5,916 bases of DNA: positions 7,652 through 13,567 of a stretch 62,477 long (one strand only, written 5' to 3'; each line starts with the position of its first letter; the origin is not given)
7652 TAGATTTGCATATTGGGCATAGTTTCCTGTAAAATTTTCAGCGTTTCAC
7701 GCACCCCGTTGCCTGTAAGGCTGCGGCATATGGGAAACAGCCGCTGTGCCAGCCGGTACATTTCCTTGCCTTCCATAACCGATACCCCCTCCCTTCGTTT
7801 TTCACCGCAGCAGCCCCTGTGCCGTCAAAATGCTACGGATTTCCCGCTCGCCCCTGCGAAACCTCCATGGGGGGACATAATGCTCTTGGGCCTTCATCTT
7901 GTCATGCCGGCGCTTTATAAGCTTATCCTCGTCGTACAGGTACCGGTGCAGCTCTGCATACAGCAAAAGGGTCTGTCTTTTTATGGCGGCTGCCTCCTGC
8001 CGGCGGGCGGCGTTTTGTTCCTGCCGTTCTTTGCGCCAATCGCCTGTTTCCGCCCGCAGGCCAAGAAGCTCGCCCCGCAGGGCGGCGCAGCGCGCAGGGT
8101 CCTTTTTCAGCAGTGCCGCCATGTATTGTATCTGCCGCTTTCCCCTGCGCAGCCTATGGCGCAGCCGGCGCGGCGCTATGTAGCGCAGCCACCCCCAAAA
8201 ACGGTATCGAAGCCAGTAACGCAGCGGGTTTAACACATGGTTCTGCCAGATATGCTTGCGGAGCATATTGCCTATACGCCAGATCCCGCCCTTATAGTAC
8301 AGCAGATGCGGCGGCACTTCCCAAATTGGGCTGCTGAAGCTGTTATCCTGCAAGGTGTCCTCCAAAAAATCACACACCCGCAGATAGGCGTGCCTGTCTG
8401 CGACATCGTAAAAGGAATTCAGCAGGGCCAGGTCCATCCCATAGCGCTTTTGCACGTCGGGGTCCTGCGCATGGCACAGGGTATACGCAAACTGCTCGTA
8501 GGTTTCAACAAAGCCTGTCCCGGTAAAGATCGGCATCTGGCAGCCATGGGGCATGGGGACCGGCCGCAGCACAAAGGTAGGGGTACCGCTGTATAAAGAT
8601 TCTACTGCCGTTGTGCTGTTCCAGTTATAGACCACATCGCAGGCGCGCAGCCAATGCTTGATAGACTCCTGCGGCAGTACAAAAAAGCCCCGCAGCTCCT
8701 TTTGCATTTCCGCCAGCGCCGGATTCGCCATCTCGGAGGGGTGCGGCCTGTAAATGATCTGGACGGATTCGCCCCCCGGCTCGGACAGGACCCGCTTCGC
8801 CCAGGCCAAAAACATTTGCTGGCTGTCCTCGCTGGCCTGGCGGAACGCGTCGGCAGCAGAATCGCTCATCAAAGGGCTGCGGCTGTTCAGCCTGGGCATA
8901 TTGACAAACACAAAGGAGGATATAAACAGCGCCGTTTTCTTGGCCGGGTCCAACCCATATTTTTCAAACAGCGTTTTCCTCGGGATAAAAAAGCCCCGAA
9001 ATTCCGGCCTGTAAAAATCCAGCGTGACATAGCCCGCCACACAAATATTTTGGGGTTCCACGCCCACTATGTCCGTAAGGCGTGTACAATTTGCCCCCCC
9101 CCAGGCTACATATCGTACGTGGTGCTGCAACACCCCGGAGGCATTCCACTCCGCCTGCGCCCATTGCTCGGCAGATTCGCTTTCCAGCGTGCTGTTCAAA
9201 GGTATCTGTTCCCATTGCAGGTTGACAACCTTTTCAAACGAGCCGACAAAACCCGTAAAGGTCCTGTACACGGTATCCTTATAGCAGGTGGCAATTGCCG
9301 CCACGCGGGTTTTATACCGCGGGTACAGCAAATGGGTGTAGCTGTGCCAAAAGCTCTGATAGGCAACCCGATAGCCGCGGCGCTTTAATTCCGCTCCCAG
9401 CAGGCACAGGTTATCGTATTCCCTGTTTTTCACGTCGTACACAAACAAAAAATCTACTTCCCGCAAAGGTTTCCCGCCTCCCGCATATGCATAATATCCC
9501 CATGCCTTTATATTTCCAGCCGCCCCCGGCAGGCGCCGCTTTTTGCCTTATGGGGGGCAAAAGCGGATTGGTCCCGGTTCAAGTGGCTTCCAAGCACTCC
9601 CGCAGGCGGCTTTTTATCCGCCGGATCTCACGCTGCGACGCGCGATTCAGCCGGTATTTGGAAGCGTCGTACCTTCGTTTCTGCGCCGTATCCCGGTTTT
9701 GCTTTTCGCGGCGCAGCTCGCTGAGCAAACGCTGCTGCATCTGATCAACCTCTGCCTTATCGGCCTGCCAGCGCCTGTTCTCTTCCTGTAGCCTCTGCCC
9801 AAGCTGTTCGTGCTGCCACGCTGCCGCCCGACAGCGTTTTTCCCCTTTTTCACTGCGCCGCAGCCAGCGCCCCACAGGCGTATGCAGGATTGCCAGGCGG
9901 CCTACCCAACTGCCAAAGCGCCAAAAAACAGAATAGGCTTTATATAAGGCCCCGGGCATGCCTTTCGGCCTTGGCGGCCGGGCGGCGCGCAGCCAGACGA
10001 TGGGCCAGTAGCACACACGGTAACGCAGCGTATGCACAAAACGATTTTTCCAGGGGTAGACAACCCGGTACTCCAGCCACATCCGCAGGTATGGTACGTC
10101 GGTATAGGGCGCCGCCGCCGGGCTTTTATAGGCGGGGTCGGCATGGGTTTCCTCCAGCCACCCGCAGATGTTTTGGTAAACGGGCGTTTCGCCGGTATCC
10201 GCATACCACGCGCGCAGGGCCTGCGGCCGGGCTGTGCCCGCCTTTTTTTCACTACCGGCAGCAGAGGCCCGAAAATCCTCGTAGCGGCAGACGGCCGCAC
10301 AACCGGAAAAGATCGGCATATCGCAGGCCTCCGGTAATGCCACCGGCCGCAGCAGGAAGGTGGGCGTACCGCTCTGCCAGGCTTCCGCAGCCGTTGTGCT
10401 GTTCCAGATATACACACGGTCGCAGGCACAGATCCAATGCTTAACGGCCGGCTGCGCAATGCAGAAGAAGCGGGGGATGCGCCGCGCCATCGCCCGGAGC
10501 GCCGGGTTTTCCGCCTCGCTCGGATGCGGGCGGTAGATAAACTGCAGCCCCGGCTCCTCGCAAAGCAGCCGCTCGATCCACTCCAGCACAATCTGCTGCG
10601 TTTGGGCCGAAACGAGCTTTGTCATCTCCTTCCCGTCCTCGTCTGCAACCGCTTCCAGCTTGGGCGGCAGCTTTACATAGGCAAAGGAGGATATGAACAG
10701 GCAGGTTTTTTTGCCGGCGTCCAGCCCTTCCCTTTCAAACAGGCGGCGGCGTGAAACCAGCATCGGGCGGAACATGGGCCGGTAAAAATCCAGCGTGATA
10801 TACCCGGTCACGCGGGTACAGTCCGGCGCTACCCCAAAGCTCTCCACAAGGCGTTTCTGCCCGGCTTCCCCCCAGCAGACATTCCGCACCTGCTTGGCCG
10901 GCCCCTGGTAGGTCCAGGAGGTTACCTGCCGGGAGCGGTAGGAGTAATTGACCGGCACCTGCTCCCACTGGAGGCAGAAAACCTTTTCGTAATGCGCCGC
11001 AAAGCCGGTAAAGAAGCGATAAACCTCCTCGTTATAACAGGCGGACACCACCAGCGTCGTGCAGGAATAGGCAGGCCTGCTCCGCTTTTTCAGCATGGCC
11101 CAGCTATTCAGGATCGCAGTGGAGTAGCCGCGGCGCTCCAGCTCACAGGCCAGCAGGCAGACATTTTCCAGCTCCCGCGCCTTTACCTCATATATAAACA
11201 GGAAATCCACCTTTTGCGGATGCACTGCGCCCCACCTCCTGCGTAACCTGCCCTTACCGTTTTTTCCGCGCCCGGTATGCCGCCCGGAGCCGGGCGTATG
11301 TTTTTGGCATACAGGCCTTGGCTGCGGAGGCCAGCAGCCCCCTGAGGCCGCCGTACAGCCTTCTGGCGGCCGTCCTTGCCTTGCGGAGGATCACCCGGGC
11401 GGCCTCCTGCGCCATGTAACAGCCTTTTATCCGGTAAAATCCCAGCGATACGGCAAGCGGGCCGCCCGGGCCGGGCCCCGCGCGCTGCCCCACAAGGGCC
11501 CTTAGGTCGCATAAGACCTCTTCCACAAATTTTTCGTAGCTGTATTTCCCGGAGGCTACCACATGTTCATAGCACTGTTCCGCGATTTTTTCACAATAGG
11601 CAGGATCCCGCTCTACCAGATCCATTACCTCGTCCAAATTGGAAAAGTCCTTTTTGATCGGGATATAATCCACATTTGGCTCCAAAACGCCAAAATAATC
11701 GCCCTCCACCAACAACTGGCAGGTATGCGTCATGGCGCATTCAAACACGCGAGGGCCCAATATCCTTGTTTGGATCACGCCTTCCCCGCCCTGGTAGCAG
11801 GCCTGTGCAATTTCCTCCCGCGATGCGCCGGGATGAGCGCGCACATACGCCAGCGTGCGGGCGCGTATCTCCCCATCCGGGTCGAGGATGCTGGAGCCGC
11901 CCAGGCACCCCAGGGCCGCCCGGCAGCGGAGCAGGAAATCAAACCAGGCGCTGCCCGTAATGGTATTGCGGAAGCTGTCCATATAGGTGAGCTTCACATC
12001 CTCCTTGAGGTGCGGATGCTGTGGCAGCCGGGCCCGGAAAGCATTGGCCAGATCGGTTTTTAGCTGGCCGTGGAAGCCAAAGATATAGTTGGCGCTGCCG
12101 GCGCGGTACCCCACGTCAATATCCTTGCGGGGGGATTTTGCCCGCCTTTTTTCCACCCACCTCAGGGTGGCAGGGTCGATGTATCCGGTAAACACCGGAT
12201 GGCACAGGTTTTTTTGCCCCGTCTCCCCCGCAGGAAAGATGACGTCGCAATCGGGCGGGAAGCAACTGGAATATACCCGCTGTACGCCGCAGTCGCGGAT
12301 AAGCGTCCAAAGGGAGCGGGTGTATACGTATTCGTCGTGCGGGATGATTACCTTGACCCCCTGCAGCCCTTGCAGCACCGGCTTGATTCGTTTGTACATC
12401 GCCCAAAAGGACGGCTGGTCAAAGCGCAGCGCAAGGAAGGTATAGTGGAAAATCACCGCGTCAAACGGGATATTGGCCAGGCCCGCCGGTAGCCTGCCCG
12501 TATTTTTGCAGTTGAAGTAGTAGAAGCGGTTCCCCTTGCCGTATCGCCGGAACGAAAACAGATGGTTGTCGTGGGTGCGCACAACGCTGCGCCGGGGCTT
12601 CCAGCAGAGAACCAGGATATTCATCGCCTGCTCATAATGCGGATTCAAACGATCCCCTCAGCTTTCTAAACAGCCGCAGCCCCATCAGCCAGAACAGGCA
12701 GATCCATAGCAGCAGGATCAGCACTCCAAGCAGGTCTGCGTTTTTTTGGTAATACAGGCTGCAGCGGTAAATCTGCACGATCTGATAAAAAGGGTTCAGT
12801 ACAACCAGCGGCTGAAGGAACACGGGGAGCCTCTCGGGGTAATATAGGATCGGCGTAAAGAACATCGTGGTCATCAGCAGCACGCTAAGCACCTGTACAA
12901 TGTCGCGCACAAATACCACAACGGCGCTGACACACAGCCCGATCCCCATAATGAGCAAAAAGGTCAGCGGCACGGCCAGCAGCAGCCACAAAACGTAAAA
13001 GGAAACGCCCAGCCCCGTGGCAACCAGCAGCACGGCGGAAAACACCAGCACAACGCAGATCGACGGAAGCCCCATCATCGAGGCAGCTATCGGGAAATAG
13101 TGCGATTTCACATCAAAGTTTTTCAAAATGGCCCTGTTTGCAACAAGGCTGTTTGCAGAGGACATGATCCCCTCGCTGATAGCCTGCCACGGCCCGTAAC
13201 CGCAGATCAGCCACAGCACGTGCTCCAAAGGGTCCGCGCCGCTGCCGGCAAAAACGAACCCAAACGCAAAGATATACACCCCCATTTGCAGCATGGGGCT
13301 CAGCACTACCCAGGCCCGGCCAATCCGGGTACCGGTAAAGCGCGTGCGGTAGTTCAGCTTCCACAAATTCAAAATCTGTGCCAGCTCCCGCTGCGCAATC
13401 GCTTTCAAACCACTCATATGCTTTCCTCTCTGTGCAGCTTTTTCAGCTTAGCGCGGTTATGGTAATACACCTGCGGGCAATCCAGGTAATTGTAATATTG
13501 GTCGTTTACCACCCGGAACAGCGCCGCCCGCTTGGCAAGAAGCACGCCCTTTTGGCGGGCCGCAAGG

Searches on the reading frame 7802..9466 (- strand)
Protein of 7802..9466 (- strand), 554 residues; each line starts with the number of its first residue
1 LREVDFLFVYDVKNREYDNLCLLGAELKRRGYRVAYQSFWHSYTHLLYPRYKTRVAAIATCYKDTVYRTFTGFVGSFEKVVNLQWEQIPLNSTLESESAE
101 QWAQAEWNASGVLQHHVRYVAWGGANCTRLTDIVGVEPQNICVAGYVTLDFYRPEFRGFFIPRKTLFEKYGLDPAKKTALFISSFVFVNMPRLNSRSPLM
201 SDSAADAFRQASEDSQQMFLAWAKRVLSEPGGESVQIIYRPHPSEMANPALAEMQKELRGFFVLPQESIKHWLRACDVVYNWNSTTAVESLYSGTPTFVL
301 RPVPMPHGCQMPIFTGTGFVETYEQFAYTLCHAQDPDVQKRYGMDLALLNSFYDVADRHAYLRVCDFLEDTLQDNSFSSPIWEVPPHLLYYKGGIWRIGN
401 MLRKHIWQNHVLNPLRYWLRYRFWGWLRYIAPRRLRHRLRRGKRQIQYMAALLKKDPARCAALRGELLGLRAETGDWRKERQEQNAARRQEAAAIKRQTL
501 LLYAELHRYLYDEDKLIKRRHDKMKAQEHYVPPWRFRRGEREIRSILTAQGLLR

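Call 3: search_protein_families(library=pfam, proteins=[window:7802-9466:-], max_evalue=0.01)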
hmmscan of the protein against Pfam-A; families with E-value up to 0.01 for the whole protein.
window:7802-9466:- (554 aa): 0 families

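Call 7: search_protein_families(library=ncbifam, proteins=[window:7802-9466:-], max_evalue=0.001)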
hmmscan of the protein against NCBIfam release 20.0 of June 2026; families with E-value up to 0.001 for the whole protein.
window:7802-9466:- (554 aa): 2 families
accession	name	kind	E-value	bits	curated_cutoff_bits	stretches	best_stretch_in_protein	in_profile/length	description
TIGR04396.2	surf_polysacc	subfamily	1.2e-42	146.5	125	1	7-377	2-368/427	surface carbohydrate biosynthesis protein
NF046086.1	BFO_1060_trans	domain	2.5e-20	73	200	1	7-329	3-317/365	BFO_1060 family glycosyltransferase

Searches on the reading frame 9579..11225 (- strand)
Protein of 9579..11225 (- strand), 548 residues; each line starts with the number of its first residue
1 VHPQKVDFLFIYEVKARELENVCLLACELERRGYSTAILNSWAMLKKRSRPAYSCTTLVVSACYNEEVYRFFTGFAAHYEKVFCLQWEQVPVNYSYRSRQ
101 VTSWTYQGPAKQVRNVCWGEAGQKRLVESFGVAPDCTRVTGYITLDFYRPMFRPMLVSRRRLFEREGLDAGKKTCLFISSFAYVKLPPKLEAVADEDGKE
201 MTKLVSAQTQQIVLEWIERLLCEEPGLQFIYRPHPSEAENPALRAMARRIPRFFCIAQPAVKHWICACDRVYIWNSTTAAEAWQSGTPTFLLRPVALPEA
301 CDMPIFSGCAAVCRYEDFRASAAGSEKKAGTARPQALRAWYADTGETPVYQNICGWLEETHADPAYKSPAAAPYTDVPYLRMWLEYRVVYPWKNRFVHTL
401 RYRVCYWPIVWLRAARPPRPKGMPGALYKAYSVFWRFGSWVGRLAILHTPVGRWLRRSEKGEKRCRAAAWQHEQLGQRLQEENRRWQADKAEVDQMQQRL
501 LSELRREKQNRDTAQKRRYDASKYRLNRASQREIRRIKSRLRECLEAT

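Call 3: search_protein_families(library=pfam, proteins=[window:9579-11225:-], max_evalue=0.01)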
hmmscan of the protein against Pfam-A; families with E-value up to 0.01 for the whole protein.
window:9579-11225:- (548 aa): 0 families

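Call 66: search_protein_families(library=ncbifam, proteins=[window:9579-11225:-], max_evalue=0.00001)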
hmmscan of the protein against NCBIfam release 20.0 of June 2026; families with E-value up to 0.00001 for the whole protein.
window:9579-11225:- (548 aa): 2 families
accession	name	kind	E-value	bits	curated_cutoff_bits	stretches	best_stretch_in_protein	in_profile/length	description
TIGR04396.2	surf_polysacc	subfamily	5.2e-41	141.2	125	1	9-369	2-371/427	surface carbohydrate biosynthesis protein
NF046086.1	BFO_1060_trans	domain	3.6e-24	85.6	200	1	9-318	3-314/365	BFO_1060 family glycosyltransferase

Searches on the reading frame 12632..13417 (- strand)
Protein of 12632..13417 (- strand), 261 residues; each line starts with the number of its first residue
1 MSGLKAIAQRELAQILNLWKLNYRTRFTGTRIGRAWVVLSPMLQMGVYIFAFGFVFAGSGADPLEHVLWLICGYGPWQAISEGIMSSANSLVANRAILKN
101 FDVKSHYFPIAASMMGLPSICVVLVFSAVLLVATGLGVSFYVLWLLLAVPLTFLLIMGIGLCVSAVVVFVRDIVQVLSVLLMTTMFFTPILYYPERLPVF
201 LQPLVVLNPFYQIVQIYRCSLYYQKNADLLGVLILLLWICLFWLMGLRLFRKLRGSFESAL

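Call 5: search_protein_families(library=pfam, proteins=[window:12632-13417:-], max_evalue=0.001)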
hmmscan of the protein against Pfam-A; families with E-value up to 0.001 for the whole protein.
window:12632-13417:- (261 aa): 1 family
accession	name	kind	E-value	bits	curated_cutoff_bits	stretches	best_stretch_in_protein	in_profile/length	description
PF01061.29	ABC2_membrane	-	4.4e-15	56.2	26.9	1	34-218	16-207/211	ABC-2 type transporter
